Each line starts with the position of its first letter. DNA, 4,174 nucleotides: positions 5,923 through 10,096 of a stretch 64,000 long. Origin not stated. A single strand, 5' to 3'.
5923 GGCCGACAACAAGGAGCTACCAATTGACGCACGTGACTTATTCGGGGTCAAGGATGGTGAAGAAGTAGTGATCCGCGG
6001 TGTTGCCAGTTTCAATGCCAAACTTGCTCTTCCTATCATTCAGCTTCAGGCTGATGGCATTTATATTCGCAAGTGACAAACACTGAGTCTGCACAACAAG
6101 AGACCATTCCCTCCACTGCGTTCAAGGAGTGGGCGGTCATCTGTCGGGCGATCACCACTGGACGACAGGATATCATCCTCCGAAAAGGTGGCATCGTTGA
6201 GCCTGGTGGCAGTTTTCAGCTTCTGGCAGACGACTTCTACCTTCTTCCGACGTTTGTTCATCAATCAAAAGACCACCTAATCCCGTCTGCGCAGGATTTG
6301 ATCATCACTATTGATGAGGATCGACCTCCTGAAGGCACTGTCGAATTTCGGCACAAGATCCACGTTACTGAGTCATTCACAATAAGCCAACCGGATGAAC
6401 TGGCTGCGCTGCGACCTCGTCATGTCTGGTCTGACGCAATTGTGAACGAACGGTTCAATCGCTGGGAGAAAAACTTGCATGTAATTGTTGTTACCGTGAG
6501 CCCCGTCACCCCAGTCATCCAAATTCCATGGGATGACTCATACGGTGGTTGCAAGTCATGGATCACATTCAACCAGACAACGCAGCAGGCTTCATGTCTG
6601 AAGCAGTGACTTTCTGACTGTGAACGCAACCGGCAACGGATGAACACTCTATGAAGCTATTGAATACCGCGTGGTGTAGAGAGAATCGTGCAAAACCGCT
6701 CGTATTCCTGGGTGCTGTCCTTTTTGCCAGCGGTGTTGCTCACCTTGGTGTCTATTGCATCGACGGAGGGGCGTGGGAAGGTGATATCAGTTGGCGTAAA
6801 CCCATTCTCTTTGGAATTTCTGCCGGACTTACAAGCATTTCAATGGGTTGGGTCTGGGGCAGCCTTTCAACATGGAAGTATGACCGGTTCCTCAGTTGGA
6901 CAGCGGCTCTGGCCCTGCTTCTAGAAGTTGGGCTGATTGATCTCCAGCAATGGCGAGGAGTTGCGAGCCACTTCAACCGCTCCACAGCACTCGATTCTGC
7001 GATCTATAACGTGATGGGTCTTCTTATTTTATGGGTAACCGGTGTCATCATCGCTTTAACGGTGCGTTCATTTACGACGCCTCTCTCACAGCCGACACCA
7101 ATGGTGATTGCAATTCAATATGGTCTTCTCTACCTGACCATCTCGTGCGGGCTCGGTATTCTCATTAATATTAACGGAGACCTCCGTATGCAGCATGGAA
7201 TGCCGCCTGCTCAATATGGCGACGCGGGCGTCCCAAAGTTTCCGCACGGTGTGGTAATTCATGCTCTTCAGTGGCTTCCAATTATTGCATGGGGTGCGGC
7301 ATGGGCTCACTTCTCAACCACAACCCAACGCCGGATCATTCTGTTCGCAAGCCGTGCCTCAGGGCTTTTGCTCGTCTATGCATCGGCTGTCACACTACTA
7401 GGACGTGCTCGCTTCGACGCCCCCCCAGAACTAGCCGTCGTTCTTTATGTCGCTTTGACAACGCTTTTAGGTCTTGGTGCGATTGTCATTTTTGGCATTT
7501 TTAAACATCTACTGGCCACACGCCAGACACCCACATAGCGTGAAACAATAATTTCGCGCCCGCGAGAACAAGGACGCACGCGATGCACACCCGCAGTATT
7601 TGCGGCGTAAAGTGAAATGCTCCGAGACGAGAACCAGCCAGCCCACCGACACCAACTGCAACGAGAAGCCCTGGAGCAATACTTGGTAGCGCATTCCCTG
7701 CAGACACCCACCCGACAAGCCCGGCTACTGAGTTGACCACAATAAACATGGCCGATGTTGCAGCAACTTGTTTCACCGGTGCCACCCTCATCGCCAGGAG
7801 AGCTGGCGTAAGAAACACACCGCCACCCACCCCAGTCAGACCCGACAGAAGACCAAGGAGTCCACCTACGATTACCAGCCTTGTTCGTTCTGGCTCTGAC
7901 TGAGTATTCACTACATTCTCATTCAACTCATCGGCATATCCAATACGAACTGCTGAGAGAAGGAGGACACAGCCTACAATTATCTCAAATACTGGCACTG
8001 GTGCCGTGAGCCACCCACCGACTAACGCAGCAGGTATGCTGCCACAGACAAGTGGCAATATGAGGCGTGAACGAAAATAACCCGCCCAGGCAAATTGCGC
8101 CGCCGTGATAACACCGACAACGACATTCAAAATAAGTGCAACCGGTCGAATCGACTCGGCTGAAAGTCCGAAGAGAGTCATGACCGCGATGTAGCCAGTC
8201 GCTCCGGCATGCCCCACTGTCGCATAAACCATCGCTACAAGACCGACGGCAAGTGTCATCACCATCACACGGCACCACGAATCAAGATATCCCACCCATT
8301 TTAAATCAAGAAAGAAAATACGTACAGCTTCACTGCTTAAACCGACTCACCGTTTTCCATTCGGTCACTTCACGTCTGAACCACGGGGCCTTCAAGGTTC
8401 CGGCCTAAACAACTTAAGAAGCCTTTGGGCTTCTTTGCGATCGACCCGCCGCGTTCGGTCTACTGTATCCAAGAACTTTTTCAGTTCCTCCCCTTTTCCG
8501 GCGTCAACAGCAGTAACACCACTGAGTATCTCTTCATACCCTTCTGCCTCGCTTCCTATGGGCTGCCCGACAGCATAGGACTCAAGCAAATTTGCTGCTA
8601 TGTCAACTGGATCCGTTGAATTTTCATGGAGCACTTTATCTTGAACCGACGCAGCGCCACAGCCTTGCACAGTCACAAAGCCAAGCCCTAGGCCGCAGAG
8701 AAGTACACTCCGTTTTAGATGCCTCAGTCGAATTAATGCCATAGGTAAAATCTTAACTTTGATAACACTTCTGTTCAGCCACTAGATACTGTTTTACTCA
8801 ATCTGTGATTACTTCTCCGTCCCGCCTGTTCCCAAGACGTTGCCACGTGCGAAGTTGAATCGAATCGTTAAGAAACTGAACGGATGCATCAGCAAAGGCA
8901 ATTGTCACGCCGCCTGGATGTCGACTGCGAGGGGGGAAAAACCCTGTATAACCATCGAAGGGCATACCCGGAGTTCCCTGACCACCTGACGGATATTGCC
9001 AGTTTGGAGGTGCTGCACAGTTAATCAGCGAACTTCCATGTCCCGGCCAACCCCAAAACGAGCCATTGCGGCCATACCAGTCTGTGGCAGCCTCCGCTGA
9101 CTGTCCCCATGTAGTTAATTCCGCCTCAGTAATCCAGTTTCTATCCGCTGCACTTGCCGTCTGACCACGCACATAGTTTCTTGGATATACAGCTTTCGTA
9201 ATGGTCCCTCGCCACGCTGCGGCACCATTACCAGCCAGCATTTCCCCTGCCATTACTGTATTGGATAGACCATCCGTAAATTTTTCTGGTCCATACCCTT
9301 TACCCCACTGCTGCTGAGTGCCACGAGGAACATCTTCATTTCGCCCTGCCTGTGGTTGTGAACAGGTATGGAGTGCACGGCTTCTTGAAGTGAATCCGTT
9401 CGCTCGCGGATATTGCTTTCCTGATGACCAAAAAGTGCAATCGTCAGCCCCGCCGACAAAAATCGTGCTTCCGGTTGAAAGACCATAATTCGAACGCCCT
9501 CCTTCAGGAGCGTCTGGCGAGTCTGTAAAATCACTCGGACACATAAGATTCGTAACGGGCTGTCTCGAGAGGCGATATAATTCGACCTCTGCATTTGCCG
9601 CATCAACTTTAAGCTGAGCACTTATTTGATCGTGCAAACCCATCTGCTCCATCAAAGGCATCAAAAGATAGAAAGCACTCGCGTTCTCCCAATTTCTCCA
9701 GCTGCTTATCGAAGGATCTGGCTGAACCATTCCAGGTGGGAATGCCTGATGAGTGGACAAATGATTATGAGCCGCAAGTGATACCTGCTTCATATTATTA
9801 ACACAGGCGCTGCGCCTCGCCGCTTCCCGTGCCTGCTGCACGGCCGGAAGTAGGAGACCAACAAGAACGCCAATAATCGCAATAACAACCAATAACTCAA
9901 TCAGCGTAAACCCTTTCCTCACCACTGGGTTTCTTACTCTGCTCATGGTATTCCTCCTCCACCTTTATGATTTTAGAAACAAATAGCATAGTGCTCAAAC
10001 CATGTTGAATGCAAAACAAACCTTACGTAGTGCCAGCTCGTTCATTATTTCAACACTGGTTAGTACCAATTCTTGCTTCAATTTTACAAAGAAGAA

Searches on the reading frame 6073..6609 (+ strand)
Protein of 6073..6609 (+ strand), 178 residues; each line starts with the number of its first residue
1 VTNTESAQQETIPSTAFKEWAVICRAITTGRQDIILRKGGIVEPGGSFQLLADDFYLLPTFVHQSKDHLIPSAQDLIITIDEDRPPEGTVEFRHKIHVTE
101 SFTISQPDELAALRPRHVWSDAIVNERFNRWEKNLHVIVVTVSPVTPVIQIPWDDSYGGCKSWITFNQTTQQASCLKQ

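Call 73: search_protein_families(library=pfam, proteins=[window:6073-6609:+], max_evalue=0.00001)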
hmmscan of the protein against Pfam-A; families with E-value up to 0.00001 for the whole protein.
window:6073-6609:+ (178 aa): 1 family
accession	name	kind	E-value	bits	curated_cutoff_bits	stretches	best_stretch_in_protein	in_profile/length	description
PF08819.17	DUF1802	-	3.1e-40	138.3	25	1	16-172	1-157/174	Domain of unknown function (DUF1802)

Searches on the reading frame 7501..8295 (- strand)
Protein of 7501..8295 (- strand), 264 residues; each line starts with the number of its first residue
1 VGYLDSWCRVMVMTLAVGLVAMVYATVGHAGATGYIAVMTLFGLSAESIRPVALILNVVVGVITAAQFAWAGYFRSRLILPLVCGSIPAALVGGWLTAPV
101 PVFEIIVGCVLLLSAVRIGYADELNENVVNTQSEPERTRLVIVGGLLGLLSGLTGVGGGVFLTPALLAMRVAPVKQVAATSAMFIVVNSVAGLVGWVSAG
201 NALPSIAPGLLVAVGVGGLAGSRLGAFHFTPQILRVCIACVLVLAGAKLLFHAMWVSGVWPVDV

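Call 73: search_protein_families(library=pfam, proteins=[window:7501-8295:-], max_evalue=0.00001)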
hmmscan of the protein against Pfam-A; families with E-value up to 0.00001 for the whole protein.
window:7501-8295:- (264 aa): 1 family
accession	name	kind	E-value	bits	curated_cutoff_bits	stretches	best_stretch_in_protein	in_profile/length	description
PF01925.25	TauE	-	4.1e-30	105.6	32.6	1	15-249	3-237/237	Sulfite exporter TauE/SafE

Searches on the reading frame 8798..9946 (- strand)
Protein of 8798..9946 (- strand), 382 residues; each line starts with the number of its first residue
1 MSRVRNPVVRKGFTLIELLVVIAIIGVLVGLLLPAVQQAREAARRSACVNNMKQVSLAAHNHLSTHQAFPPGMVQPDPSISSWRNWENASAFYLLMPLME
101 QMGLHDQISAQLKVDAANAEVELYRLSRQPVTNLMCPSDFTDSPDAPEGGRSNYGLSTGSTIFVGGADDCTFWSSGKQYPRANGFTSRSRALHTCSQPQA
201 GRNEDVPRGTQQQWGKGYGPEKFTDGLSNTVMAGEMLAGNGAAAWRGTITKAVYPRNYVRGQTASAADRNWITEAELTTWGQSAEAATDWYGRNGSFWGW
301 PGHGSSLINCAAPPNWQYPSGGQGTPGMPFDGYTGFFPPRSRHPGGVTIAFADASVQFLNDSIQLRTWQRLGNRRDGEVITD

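Call 73: search_protein_families(library=pfam, proteins=[window:8798-9946:-], max_evalue=0.00001)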
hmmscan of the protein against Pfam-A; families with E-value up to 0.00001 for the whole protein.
window:8798-9946:- (382 aa): 2 families
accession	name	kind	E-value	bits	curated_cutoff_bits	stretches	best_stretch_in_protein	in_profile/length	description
PF07596.16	SBP_bac_10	-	9e-42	144.4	23.3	1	37-365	1-267/268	Protein of unknown function (DUF1559)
PF07963.17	N_methyl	-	3.3e-07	30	21.2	1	10-33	4-27/27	Prokaryotic N-terminal methylation motif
